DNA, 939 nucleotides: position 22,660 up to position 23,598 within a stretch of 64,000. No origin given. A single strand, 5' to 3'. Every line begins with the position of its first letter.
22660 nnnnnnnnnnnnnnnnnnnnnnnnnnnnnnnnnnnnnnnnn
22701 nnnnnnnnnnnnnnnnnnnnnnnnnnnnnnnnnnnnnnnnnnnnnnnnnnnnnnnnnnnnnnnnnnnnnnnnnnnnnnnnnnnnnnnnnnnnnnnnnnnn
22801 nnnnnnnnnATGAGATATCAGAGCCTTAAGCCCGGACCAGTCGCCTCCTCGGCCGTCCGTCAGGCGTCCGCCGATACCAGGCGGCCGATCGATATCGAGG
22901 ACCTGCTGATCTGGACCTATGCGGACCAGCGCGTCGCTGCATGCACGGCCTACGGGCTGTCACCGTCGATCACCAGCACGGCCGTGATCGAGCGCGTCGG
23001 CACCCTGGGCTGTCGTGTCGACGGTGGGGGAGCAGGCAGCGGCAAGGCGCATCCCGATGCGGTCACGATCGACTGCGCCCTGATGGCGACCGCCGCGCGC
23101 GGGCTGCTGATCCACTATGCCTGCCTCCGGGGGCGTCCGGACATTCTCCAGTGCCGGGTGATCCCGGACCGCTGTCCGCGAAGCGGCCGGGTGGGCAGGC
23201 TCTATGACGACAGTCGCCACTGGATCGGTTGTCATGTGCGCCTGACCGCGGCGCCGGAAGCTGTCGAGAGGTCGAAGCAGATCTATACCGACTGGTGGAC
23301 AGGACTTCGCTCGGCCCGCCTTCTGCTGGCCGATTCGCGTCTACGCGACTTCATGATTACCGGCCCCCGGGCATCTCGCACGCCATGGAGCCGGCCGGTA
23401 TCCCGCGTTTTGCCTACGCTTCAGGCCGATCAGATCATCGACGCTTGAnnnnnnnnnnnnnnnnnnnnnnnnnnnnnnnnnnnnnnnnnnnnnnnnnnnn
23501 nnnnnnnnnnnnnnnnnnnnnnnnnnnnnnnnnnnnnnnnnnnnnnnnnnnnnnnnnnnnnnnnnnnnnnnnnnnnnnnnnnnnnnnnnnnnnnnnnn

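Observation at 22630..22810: Low-GC gap downstream of the P4-type primase-helicase with three short tandem duplications and an inverted repeat: candidate replication origin or late-control region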

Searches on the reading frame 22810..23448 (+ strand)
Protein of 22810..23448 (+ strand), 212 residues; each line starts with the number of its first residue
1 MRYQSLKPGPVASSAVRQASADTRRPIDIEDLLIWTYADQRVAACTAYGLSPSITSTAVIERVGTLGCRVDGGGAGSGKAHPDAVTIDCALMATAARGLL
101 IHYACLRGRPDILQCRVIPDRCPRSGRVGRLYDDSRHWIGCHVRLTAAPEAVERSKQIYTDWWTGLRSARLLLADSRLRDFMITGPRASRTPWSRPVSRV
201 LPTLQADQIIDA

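Call 8: search_protein_families(library=pfam, proteins=[window:22810-23448:+], max_evalue=0.01)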
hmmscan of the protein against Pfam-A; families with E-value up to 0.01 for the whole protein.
window:22810-23448:+ (212 aa): 0 families

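Call 9: search_protein_families(library=phrogs, proteins=[window:22810-23448:+], max_evalue=0.01)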
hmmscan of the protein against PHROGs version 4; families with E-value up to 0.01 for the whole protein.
window:22810-23448:+ (212 aa): 1 family
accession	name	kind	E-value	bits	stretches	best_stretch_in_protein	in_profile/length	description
phrog_9306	-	unknown function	7e-14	52.9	1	22-96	4-85/266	-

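Call 15: find_encoding_contigs(protein=window:22810-23448:+, flank=6000, max_places=10)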
Protein window:22810-23448:+ (212 aa): 3 contigs read that carry it; 1 place shown.
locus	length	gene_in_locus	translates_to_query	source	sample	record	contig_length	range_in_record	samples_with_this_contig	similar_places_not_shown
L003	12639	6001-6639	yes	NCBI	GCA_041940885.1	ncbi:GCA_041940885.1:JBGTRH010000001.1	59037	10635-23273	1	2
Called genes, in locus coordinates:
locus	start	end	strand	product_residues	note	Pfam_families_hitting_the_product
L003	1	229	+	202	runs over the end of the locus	-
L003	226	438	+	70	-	-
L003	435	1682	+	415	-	PF12802:MarR_2 (faint), PF13545:HTH_Crp_2 (faint), PF01047:MarR (faint), PF13412:HTH_24 (faint)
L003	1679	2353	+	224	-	-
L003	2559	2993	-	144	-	PF15919:HicB_lk_antitox (weak), PF15970:HicB-like_2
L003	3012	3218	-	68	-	PF07927:HicA_toxin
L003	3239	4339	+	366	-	PF01807:Zn_ribbon_DnaG, PF23639:DUF7146, PF13362:Toprim_3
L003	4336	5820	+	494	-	PF08706:D5_N, PF19263:DUF5906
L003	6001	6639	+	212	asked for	-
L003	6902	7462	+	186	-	PF07278:DUF1441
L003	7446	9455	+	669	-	PF05876:GpA_ATPase, PF20454:GpA_nuclease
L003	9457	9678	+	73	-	PF19645:DUF6148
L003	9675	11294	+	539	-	PF05136:Phage_portal_2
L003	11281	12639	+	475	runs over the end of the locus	PF25145:NfeD1b_N, PF01343:Peptidase_S49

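Call 16: find_homologous_proteins(query=window:22810-23448:+)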
Query window:22810-23448:+ (212 aa): 1 proteins with E <= 0.001 among 847 candidates.
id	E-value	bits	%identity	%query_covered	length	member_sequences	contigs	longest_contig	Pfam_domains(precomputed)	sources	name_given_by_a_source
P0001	4.3e-134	463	98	100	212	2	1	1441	-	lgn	-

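Call 18: find_related_loci(query=window:22810-23448:+, collection=viral_contigs, flank=4000)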
Query window:22810-23448:+ (212 aa) in viral_contigs; peptide patterns used: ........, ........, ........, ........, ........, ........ (x = any residue, [..] = any of these).
6 stretches matched a pattern; 4 encode a relative of the query (tblastn E <= 1e-3); 4 distinct loci.
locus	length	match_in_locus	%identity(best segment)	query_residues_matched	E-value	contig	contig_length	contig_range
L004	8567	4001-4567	30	24-195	5e-10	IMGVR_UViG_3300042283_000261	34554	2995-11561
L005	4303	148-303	50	22-70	8e-8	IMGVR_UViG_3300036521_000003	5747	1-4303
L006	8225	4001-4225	32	27-92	3e-4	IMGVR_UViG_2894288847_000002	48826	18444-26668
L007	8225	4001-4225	32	27-92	3e-4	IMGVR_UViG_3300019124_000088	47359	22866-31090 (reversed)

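Call 31: search_protein_families(library=pfam, proteins=[L004:1733-3643:+, L004:3995-4606:+, L004:4603-5616:+, L004:5613-6233:+, L004:6169-8325:+, L006:844-3645:+, L006:3986-4747:+, L006:4744-5448:+, L006:5566-6183:+, L006:6507-8159:-], max_evalue=0.01)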
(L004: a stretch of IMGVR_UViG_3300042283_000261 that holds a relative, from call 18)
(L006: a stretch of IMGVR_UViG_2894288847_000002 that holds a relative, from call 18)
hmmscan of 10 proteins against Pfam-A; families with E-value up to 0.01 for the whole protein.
L004:1733-3643:+ (636 aa): 0 families

L004:3995-4606:+ (203 aa): 0 families

L004:4603-5616:+ (337 aa): 0 families

L004:5613-6233:+ (206 aa): 1 family
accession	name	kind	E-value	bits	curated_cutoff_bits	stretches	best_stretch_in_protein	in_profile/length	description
PF10743.14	Phage_Cox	-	0.001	19.3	27.5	1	16-58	7-48/87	Regulatory phage protein cox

L004:6169-8325:+ (718 aa): 2 families
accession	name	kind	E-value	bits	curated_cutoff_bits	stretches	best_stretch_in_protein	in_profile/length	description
PF05876.18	GpA_ATPase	-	2.6e-75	253.7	25.6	1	64-312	1-247/247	Phage terminase large subunit gpA, ATPase domain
PF20454.4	GpA_nuclease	-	1.3e-69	235.1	22.5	1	349-643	2-290/294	Terminase large subunit gpA, endonuclease domain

L006:844-3645:+ (933 aa): 5 families
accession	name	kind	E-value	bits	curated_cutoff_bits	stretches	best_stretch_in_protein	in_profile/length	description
PF09250.16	Prim-Pol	-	1.8e-36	126.4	22.8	1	13-198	1-156/158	Bifunctional DNA primase/polymerase, N-terminal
PF08706.16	D5_N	-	4.3e-15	56.7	22.4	1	413-636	3-144/145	D5 N terminal like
PF02257.21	RFX_DNA_binding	-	7.6e-06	26.9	27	1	855-905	9-59/79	RFX DNA-binding domain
PF03288.22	Pox_D5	-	9.5e-06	26.4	21.4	1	846-900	2-57/86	Poxvirus D5 protein-like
PF19263.5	DUF5906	-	2.3e-05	25.4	27.6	1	665-782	2-114/114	Family of unknown function (DUF5906)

L006:3986-4747:+ (253 aa): 0 families

L006:4744-5448:+ (234 aa): 1 family
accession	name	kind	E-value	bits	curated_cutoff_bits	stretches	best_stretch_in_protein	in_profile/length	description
PF06763.17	Minor_tail_Z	-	5.8e-05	23.4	23.9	1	48-225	9-181/190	Prophage minor tail protein Z (GPZ)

L006:5566-6183:+ (205 aa): 4 families
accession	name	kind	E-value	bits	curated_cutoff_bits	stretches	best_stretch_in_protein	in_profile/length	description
PF07278.17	DUF1441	-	0.0001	22.7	35.1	1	102-150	68-116/147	Protein of unknown function (DUF1441)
PF08279.18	HTH_11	-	0.00073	19.8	25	1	19-51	16-47/55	HTH domain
PF12802.13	MarR_2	-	0.0013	19.3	27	1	20-53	22-55/61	MarR family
PF12840.13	HTH_20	-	0.0021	18.5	27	1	19-49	19-48/51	Helix-turn-helix domain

L006:6507-8159:- (550 aa): 0 families

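Call 33: search_protein_families(library=pfam, proteins=[L004:2300-3700:-, L004:353-2002:-, L004:371-1546:+, L004:937-1824:+], max_evalue=5)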
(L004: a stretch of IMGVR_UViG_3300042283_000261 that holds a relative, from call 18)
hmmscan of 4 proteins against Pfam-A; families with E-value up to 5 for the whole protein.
L004:2300-3700:- (466 aa): 0 families

L004:353-2002:- (549 aa): 0 families

L004:371-1546:+ (391 aa): 3 families
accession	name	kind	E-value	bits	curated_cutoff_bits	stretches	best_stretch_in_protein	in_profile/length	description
PF23639.1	DUF7146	-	9.1e-34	116.4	27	1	135-239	2-105/105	Domain of unknown function (DUF7146)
PF01807.25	Zn_ribbon_DnaG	-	4.4e-26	91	24.9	1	20-104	7-91/98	CHC2 zinc finger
PF13362.12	Toprim_3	-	4e-11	43.7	27.2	2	312-369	36-91/95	Toprim domain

L004:937-1824:+ (295 aa): 0 families

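Call 35: search_protein_representatives(protein=window:22810-23448:+)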
Query: 212 residues. Proteins with E-value up to 0.001 (for the whole library): 339; up to 1e-10: 49; up to 1e-30: 1. The best 150 are listed.
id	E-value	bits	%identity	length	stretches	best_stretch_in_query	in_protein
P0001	1.4e-134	462.7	98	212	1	1-212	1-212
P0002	3.9e-18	82.1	37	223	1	19-194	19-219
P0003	6.4e-18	81.4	38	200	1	22-202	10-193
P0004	6.8e-18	81.3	33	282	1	23-203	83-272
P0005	2.0e-17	79.8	38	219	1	23-194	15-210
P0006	3.8e-17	78.9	42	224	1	24-207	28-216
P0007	9.9e-17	77.5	37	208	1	10-193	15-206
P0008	1.0e-15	74.2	36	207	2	55-194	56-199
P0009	1.0e-15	74.2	40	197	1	23-193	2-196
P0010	1.3e-15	73.9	36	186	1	27-193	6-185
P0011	2.1e-15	73.2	40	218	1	13-194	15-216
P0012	6.6e-15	71.6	40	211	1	23-194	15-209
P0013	8.2e-15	71.3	34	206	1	26-197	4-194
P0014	9.3e-15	71.1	34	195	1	24-195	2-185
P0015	4.1e-14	69.0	40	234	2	26-111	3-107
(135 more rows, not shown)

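Call 37: search_solved_structures(query=A1, max_evalue=10)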
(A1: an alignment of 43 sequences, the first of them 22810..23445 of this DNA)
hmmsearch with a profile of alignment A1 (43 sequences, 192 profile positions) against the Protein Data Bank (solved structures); distinct sequences matched with E-value up to 10: 0.

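Call 41: find_encoding_contigs(protein=P0003, flank=4000, max_places=3)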
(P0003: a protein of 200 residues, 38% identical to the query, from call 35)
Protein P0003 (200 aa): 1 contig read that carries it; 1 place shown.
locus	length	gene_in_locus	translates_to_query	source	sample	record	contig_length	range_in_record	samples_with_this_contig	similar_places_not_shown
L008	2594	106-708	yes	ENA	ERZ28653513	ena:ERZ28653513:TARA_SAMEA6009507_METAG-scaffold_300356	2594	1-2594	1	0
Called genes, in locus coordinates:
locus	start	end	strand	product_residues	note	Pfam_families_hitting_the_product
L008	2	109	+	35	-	?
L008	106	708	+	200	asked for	-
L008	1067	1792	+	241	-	PF01170:UPF0020 (faint), PF01555:N6_N4_Mtase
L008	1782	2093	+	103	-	-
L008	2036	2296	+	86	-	-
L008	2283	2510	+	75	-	-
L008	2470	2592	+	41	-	?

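Call 42: find_encoding_contigs(protein=P0006, flank=4000, max_places=3)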
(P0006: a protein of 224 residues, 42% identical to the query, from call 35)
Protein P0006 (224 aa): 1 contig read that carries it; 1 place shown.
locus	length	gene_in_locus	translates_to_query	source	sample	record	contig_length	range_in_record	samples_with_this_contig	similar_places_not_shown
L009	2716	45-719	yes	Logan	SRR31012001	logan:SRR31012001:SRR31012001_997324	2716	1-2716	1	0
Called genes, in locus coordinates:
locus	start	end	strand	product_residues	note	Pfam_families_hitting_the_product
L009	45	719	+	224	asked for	-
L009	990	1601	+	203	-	-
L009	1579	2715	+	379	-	?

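Call 45: find_related_loci(query=A3, collection=viral_contigs, flank=4000)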
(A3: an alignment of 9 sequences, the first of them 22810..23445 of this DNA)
Query A3 (212 aa) in viral_contigs; peptide patterns used: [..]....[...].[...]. (x = any residue, [..] = any of these).
40 stretches matched a pattern; 7 encode a relative of the query (tblastn E <= 1e-3); 7 distinct loci.
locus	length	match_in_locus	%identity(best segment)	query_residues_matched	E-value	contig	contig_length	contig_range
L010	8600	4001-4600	31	16-194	3e-19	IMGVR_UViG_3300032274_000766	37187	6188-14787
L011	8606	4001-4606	33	14-195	1e-18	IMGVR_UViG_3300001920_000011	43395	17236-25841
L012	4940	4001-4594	33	18-193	2e-18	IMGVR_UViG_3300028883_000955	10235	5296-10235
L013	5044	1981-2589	32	14-194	1e-13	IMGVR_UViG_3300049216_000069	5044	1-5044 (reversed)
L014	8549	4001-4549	32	23-194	4e-11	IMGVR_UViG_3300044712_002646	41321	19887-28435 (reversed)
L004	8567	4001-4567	30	24-195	8e-10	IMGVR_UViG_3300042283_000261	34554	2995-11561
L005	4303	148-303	50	22-70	1e-7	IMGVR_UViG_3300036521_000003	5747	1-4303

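Call 49: search_dna_similar(query=window:22810-23445:+, collection=phages, mode=protein, max_evalue=0.001, max_rows=40)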
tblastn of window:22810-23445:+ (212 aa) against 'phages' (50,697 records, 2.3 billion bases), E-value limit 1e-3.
No match.

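Call 50: predict_structure(alignment_id=A2)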
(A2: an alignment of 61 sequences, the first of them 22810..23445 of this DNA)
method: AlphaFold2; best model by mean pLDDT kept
length: 212 residues; sequences in the alignment: 61
mean_pLDDT: 84.6   pTM: 0.72
mean pLDDT of the five models: 84.6, 83.9, 84.0, 83.9, 83.9
residues with pLDDT >= 90: 117; 70-90: 58; 50-70: 30; < 50: 7
segments of 3 or more residues with pLDDT < 50: 203-205
pLDDT, mean of each block of 10 residues (from residue 1): 70 76 95 97 77 65 79 59 94 95 97 88 92 94 90 96 98 94 97 79 53 47
secondary structure, 60 per line:
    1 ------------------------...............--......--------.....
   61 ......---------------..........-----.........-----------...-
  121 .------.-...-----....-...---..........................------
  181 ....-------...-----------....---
elements in order: E25-28 H29-39 H42-47 H56-66 H82-91 H97-105 E117-119 E130-132 E138-141 E143-145 H149-174 E181-184 H206-209

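Call 53: fold_search(model_id=the predicted structure, library=pdb)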
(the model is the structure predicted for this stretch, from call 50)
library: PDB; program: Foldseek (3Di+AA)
matches with E <= 10: 80; with E <= 0.001: 0
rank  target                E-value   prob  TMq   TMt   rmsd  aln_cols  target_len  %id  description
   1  3vez                  8.0e-01  0.08  0.14  0.07  10.7        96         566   14  Crystal structure of the O-carbamoyltransferase TobZ K443A variant in complex with ATP, ADP and carbamoyl phosphate (released 2012-01-25)
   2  8kg6_M                8.5e-01  0.12  0.15  0.05  10.7        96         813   14  Yeast replisome in state I (released 2023-12-06)
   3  8jd3_2                2.1e+00  0.08  0.19  0.07  11.8       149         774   11  Cryo-EM structure of Gi1-bound mGlu2-mGlu3 heterodimer (released 2023-06-21)
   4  3eqx_B                2.1e+00  0.02  0.13  0.09  15.2       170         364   12  CRYSTAL STRUCTURE OF A FIC FAMILY PROTEIN (SO_4266) FROM SHEWANELLA ONEIDENSIS AT 1.6 A RESOLUTION (released 2008-10-14)
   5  6ndu_B                2.2e+00  0.10  0.10  0.19  14.1        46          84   15  Structure of human PACRG-MEIG1 complex (released 2019-10-23)
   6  3vf2                  2.5e+00  0.04  0.14  0.07  10.7        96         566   14  Crystal structure of the O-carbamoyltransferase TobZ M473I variant in complex with carbamoyl phosphate and ADP (released 2012-01-25)
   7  1ihr_B                2.7e+00  0.08  0.10  0.23   7.1        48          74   21  Crystal structure of the dimeric C-terminal domain of TonB (released 2001-08-01)
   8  8xvl_R                2.9e+00  0.06  0.18  0.11   8.2        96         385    9  Cryo-EM structure of ETAR bound with Zibotentan (released 2024-08-28)
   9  8tao_A                2.9e+00  0.05  0.17  0.06  17.2       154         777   10  Quis and CDPPB bound active mGlu5 (released 2023-10-11)
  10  3r6n_A                2.9e+00  0.04  0.16  0.09  14.4       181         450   10  Crystal structure of a rigid four spectrin repeat fragment of the human desmoplakin plakin domain (released 2011-05-11)
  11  8csp_a                2.9e+00  0.01  0.12  0.10  20.5       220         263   13  Human mitochondrial small subunit assembly intermediate (State A) (released 2022-12-14)
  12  8xgc_8                3.2e+00  0.06  0.16  0.06   9.7       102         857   14  Structure of yeast replisome associated with FACT and histone hexamer, Composite map (released 2024-02-14)
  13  9p80_R                3.2e+00  0.04  0.15  0.11  12.8       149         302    7  NTSR1-Gi-NTS(8-13) Complex in the Non-Canonical, AHD Open State (NC-Open-Apo) (released 2026-03-25)
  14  7qhs_G                3.4e+00  0.06  0.16  0.07   9.5        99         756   14  S. cerevisiae CMGE nucleating origin DNA melting (released 2022-06-15)
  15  5vbn_B                3.4e+00  0.05  0.14  0.21  12.1       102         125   14  Crystal Structure of human DNA polymerase epsilon B-subunit in complex with C-terminal domain of catalytic subunit (released 2017-08-02)
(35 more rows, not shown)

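Call 62: fold_search(model_id=the predicted structure, library=viral)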
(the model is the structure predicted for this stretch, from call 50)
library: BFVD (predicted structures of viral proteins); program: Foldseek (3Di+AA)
matches with E <= 10: 207; with E <= 0.001: 0
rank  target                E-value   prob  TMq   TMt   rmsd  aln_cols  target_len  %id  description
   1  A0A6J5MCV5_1          3.4e-01  0.21  0.12  0.04  14.1        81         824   12  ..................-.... domain-containing protein [uncultured Caudovirales phage]
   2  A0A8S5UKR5            3.4e-01  0.11  0.15  0.14  15.5       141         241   13  Small Terminase [Myoviridae sp. ctQf419]
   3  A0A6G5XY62            4.1e-01  0.12  0.15  0.15  21.5       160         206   11  (no name in the UniProt tables at hand)
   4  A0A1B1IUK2            5.5e-01  0.54  0.14  0.21   7.9        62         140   11  (no name in the UniProt tables at hand)
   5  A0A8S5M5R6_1          5.5e-01  0.10  0.17  0.05  15.2       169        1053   11  Uncharacterized protein [Podoviridae sp. ctaNW81]
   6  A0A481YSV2            6.2e-01  0.04  0.12  0.09  15.1       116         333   16  NADAR domain protein [Marseillevirus LCMAC102]
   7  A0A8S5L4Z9            6.6e-01  0.07  0.17  0.09  20.7       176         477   10  Maturation protein [ssRNA phage SRR6960799_29]
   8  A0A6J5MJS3            7.0e-01  0.10  0.18  0.09  14.0       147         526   16  Uncharacterized protein [uncultured Caudovirales phage]
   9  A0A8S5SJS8            7.0e-01  0.03  0.11  0.11  27.5       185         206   17  Uncharacterized protein [Siphoviridae sp. ctRPk8]
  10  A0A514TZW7            7.9e-01  0.08  0.15  0.12  11.3       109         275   18  (no name in the UniProt tables at hand)
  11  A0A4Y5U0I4            1.2e+00  0.03  0.12  0.09  17.7       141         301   13  Tail assembly chaperone [Gordonia phage Polly]
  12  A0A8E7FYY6            1.4e+00  0.03  0.08  0.10  24.4       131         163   13  (no name in the UniProt tables at hand)
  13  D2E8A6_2              1.4e+00  0.03  0.13  0.05  24.0       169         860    8  (no name in the UniProt tables at hand)
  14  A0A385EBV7            1.4e+00  0.02  0.11  0.14  21.8       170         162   14  Uncharacterized protein [Caulobacter phage CcrBL10]
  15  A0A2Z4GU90            1.5e+00  0.12  0.13  0.19   8.8        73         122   12  (no name in the UniProt tables at hand)
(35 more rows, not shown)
